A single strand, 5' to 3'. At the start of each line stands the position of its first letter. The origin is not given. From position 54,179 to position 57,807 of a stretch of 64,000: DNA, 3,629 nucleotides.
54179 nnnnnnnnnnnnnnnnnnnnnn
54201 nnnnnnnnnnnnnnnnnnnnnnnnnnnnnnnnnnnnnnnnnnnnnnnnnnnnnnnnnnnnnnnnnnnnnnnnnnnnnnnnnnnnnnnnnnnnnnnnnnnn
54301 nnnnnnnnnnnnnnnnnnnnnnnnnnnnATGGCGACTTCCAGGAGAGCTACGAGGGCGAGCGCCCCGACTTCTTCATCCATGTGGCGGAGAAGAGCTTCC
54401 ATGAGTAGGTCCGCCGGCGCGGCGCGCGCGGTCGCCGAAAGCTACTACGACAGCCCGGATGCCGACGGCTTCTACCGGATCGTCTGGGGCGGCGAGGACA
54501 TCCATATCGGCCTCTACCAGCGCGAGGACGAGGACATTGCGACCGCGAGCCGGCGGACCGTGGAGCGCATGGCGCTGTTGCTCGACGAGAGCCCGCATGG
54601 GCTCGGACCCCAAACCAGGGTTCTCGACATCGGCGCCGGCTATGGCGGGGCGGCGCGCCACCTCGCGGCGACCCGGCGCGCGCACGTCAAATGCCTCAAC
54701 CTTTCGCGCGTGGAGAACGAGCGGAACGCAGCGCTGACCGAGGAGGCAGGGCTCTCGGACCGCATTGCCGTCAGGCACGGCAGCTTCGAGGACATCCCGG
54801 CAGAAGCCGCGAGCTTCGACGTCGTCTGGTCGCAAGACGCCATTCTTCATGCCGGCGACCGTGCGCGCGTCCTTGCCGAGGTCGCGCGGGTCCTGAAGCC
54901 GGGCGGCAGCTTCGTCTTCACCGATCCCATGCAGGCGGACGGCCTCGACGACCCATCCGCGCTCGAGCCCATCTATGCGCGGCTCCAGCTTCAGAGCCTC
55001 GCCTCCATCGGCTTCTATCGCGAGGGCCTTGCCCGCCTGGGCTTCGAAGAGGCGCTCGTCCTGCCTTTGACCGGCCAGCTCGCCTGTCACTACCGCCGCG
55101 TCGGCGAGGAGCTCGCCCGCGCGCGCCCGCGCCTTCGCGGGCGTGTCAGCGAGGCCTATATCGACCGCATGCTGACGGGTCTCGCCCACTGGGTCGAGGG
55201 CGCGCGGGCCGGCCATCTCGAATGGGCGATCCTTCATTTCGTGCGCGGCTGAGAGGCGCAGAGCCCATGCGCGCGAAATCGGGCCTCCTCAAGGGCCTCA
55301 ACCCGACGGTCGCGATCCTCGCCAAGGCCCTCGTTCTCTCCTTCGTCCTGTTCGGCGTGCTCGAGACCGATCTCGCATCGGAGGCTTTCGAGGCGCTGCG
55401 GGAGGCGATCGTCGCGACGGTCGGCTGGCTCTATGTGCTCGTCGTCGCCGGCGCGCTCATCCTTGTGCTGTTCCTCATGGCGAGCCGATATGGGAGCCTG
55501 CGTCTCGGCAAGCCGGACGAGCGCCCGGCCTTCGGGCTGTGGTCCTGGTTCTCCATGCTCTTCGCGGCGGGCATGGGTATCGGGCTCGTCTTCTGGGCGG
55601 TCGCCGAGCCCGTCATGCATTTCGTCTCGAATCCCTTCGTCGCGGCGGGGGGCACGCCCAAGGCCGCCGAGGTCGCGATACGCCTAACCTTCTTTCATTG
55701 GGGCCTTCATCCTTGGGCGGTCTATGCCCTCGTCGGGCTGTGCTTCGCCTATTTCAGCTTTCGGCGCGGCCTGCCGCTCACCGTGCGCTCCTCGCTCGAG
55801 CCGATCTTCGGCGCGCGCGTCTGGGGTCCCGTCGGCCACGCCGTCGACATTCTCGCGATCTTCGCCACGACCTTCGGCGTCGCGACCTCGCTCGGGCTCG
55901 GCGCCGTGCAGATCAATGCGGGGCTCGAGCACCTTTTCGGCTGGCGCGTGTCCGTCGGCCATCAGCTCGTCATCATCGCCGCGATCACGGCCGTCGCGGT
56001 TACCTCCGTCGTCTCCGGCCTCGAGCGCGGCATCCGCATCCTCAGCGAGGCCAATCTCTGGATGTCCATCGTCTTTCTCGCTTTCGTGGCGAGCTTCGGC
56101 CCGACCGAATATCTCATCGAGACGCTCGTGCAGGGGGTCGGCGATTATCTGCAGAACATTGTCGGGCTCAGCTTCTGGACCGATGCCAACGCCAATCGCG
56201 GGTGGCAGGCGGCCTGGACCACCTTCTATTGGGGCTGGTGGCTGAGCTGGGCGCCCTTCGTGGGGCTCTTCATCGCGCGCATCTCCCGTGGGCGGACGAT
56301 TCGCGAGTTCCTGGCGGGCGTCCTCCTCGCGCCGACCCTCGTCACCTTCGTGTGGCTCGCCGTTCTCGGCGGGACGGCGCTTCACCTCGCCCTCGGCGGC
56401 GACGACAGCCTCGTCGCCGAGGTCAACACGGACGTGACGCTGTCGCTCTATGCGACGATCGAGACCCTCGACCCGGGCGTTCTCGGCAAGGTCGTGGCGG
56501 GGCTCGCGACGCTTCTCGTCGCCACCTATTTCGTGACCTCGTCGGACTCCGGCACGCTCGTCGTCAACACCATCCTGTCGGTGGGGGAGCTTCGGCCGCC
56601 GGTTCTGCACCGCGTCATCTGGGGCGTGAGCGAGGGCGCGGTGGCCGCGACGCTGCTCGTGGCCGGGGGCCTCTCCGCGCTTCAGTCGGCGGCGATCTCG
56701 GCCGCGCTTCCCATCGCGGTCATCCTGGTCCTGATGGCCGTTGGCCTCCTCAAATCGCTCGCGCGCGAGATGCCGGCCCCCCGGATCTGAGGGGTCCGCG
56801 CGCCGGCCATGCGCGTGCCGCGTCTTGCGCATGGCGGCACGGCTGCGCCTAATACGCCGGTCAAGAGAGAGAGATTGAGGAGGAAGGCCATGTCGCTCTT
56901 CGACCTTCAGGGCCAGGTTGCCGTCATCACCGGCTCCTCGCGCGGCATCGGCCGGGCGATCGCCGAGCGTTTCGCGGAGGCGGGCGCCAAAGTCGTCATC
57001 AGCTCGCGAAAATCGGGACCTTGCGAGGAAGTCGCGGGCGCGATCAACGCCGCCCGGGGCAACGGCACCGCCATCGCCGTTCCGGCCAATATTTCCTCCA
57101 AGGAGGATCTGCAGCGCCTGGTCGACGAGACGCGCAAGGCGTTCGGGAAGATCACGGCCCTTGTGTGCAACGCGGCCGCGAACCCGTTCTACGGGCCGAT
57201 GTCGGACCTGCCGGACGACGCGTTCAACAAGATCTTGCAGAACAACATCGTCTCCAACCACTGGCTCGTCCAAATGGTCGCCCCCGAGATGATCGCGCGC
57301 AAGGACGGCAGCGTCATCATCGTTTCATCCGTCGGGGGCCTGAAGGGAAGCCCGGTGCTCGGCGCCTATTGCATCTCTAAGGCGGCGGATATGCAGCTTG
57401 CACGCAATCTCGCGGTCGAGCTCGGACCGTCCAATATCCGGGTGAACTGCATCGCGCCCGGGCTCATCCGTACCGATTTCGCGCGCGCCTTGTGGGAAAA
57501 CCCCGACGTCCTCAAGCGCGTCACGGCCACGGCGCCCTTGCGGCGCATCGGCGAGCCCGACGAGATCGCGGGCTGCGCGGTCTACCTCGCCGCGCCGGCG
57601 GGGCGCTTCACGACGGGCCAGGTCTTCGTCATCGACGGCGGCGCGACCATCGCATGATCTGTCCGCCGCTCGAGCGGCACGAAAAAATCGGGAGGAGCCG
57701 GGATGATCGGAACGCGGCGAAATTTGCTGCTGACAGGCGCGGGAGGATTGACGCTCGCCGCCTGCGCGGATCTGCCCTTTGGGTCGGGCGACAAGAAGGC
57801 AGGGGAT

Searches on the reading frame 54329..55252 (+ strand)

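Call 14: search_protein_families(library=pfam, proteins=[window:54329-55252:+], max_evalue=0.001)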
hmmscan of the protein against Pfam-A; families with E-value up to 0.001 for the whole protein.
window:54329-55252:+ (307 aa): 10 families
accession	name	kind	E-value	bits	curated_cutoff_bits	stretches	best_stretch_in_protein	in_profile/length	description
PF08241.18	Methyltransf_11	-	1.3e-19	71.1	21.2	1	99-197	1-95/95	Methyltransferase domain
PF13649.12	Methyltransf_25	-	2.6e-17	63.7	27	1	98-193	1-97/97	Methyltransferase domain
PF13847.12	Methyltransf_31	-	3e-13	50.1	27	1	95-203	4-115/145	Methyltransferase domain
PF13489.12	Methyltransf_23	-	4.3e-11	43.3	27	1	76-207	11-126/164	Methyltransferase domain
PF08242.18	Methyltransf_12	-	6.8e-11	43.2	30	1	99-194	1-97/98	Methyltransferase domain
PF02353.26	CMAS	-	8.4e-10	38.9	27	1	46-196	18-163/273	Mycolic acid cyclopropane synthetase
PF01209.24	Ubie_methyltran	-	1.4e-06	28.3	20.1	1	96-197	49-151/233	ubiE/COQ5 methyltransferase family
PF13578.12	Methyltransf_24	-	5.4e-05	24.4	26.3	1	100-199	2-104/105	Methyltransferase domain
PF20922.3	Anamorsin_N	-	6.8e-05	23.1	27.1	1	156-204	45-94/163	Anamorsin, N-terminal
PF05891.18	Methyltransf_PK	-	0.00015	21.8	27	1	73-206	37-168/218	AdoMet dependent proline di-methyltransferase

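Call 74: search_protein_families(library=ncbifam, proteins=[window:54401-55252:+], max_evalue=0.00001)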
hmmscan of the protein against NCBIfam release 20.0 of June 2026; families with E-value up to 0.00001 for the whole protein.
window:54401-55252:+ (283 aa): 22 families
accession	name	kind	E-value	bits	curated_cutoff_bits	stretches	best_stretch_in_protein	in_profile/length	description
NF041675.1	sarc_dimgly_tmase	equivalog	6.9e-95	318.1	550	1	2-282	2-277/278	sarcosine/dimethylglycine N-methyltransferase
NF045667.1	MTase_DVU1556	equivalog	9.6e-15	54.6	155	1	67-216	19-161/213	DVU_1556 family methyltransferase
NF043040.1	corrin_prot_MT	hypoth_equivalog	5.5e-12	45.6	180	1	69-180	39-154/216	corrinoid protein-associated methyltransferase CpaM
TIGR02072.1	BioC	equivalog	2.9e-11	43.6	184.95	1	51-178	17-137/244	malonyl-ACP O-methyltransferase BioC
NF007610.0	PRK10258.1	equivalog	4.1e-11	42.7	342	1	71-178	43-143/251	malonyl-ACP O-methyltransferase BioC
NF041537.1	ArsM_AhpD_UU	exception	9.1e-11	41.1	510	1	71-182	77-189/345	arsenite methyltransferase/AhpD domain selenoprotein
NF008823.0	PRK11873.1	subfamily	1.8e-10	40.7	263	1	72-180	79-188/272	arsenite methyltransferase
NF045823.1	PthPhpthDimycoMt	equivalog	1.8e-10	40.4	300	1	73-184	69-177/256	phthiotriol/phenolphthiotriol dimycocerosates methyltransferase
NF040539.1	AST_met_ArsM_2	exception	3.2e-10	40.3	240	1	71-176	57-166/262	putative arsinothricin biosynthesis methyltransferase ArsM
NF045825.1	FAmtase_mtf2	equivalog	4.1e-10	39.3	400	1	72-182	60-167/248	fatty-acid O-methyltransferase Mtf2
NF052510.1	methyltran_MpqE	exception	4.5e-09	36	335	1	71-173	47-151/234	methyl-plastoquinone biosynthesis methyltransferase MpqE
NF040703.1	cyclopro_CfaB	exception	5.4e-09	35.3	650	1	21-169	114-259/393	C17 cyclopropane fatty acid synthase CfaB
NF041943.1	GPPMT_Stmyces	equivalog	1.2e-08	35.2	400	1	42-174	50-180/272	geranyl diphosphate 2-C-methyltransferase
TIGR01983.1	UbiG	equivalog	1.2e-08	34.5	102.95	1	71-174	50-152/228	bifunctional 2-polyprenyl-6-hydroxyphenol methylase/3-demethylubiquinol 3-O-methyltransferase UbiG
NF041536.1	ArsM_DUF2284_UU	exception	2.4e-08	32.8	575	1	72-182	78-189/459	arsenite methyltransferase/DUF2284 domain selenoprotein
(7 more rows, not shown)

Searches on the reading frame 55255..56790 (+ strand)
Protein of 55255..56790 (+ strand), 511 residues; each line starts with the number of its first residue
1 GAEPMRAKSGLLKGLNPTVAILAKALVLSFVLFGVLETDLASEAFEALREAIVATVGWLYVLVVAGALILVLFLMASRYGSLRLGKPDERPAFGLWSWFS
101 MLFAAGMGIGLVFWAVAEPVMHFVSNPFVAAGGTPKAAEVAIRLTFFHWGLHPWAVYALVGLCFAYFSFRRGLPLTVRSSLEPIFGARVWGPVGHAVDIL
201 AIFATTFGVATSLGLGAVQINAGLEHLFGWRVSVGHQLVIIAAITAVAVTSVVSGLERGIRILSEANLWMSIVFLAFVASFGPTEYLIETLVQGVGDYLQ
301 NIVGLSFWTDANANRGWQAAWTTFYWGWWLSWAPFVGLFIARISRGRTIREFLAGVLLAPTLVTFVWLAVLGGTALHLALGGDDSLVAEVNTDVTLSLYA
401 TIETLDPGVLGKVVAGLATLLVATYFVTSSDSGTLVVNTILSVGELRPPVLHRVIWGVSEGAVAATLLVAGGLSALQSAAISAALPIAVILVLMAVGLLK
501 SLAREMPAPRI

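Call 14: search_protein_families(library=pfam, proteins=[window:55255-56790:+], max_evalue=0.001)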
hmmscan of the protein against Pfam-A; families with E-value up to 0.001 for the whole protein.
window:55255-56790:+ (511 aa): 1 family
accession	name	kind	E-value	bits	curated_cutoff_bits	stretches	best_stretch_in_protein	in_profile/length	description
PF02028.23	BCCT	-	1.2e-187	624.6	27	1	19-504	1-484/485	BCCT, betaine/carnitine/choline family transporter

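Call 74: search_protein_families(library=ncbifam, proteins=[window:55255-56790:+], max_evalue=0.00001)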
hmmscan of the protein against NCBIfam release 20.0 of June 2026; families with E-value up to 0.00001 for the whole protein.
window:55255-56790:+ (511 aa): 5 families
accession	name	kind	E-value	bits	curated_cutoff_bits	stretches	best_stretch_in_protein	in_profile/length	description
NF047988.1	betaine_BCCT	equivalog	1.4e-175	584.5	650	1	19-503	2-482/483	glycine betaine uptake BCCT transporter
TIGR00842.1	bcct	subfamily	3.4e-149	497.4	407.55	1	57-504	1-451/452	BCCT family transporter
NF007399.1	PRK09928.1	subfamily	1.6e-138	462.7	695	1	14-504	10-500/675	choline BCCT transporter BetT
NF002887.1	PRK03356.1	equivalog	5.1e-80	269.6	541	1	32-501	26-495/497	L-carnitine/gamma-butyrobetaine antiporter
NF007412.0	PRK09950.1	equivalog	2e-64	218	647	1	26-505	19-499/536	BCCT family transporter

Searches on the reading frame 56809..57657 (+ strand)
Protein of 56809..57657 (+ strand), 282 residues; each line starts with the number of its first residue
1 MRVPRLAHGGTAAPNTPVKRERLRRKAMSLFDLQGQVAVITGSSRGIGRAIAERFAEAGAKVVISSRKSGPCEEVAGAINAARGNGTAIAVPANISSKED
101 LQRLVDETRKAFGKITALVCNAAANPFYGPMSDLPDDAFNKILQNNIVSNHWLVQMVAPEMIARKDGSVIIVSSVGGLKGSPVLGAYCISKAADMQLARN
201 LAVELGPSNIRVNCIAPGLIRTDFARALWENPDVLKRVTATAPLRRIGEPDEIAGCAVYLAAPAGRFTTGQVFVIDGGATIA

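Call 14: search_protein_families(library=pfam, proteins=[window:56809-57657:+], max_evalue=0.001)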
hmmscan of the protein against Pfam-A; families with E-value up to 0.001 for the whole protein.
window:56809-57657:+ (282 aa): 3 families
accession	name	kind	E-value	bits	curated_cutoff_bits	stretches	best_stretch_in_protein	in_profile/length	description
PF13561.12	adh_short_C2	-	1.9e-61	208.1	27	1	44-280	5-236/236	Enoyl-(Acyl carrier protein) reductase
PF00106.31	adh_short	-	1.7e-51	174.9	26.6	1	36-231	1-193/195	short chain dehydrogenase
PF08659.16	KR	-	6.6e-14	52.7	22.6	1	38-192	3-154/180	KR domain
